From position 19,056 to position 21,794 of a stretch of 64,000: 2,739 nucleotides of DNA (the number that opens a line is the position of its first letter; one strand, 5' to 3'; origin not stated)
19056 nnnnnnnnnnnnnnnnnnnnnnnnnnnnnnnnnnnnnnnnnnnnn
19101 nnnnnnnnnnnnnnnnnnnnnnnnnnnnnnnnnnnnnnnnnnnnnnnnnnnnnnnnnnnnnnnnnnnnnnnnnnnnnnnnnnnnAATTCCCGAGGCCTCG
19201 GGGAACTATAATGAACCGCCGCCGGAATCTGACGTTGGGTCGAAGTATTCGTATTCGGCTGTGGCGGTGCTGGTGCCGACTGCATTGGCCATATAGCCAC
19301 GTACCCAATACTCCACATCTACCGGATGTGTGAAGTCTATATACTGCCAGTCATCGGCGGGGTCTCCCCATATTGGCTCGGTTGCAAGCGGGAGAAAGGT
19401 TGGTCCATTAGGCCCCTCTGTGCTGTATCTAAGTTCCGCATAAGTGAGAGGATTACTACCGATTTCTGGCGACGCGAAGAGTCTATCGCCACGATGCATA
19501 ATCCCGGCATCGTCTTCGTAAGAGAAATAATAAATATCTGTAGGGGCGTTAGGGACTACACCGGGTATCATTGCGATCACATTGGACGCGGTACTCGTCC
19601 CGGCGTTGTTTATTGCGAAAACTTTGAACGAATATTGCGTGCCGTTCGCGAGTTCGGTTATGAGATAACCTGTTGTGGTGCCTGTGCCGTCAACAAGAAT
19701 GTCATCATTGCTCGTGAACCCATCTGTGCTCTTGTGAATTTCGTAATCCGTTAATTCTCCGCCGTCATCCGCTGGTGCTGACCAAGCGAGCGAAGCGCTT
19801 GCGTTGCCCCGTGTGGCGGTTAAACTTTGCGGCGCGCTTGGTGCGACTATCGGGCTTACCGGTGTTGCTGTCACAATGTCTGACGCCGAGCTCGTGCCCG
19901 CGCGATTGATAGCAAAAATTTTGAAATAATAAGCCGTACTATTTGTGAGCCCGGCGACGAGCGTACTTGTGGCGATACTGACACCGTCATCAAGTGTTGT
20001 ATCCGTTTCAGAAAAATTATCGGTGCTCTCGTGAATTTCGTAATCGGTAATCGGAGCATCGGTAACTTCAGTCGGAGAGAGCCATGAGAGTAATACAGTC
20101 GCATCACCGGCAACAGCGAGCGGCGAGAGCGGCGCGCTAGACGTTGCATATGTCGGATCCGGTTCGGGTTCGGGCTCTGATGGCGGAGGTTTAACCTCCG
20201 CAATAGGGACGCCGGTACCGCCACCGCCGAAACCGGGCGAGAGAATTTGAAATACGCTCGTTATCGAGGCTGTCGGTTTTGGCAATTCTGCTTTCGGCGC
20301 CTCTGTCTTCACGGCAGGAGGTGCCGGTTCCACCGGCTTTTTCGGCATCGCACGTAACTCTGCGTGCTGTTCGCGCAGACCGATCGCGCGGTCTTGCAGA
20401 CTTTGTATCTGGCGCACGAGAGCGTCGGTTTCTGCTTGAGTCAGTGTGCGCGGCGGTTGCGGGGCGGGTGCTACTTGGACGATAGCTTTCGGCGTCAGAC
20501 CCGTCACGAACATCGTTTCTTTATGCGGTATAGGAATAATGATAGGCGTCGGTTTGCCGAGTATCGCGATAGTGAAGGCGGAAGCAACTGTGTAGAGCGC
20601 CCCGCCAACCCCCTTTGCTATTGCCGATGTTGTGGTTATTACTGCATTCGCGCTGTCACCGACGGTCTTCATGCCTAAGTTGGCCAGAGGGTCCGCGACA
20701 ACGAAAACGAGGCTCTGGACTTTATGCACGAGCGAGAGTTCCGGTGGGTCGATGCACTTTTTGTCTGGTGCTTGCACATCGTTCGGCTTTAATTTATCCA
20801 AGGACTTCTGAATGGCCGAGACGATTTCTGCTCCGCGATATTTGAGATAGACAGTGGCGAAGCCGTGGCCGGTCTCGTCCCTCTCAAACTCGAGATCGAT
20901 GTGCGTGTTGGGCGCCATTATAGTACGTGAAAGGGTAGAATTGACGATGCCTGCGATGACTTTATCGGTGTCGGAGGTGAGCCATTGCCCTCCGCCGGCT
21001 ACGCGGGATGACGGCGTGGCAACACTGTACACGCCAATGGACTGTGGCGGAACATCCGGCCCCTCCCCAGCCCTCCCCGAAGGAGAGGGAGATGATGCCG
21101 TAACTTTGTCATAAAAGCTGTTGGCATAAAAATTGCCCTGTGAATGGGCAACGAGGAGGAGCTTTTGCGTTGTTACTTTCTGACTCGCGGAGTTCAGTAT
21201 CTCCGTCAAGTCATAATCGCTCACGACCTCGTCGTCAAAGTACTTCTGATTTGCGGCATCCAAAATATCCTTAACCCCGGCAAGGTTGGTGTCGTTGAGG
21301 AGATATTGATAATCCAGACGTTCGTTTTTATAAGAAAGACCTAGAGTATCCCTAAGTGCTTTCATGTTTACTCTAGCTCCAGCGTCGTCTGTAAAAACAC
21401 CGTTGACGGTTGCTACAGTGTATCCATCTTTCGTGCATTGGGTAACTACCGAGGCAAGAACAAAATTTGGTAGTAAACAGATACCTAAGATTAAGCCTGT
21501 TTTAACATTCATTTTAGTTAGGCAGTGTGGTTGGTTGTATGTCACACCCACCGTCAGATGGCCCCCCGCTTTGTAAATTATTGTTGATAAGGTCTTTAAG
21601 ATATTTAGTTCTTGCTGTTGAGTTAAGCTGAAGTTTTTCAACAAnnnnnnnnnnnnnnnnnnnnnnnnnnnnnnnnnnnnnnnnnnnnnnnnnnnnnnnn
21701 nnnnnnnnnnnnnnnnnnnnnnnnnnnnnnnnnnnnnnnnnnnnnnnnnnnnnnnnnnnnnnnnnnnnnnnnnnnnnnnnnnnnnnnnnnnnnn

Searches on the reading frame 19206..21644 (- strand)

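Call 49: search_protein_families(library=pfam, proteins=[window:19206-21644:-], max_evalue=0.00001)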
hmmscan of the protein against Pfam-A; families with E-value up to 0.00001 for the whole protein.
window:19206-21644:- (812 aa): 4 families
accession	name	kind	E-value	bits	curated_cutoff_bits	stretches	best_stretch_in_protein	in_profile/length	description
PF00041.27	fn3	-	1.1e-23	83.7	25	2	603-690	1-81/84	Fibronectin type III domain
PF25059.1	FN3_DSCAM-DSCAML_C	-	5.8e-10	39.8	39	0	625-688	14-75/89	DSCAM/DSCAML C-terminal Fn3-like domain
PF10179.15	NDNF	-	1.4e-09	38.5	27.3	0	646-686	77-118/127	Neuron-derived neurotrophic factor, first Fn(III) domain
PF16656.11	Pur_ac_phosph_N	-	5.4e-09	36.9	30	0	608-684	6-86/93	Purple acid Phosphatase, N-terminal domain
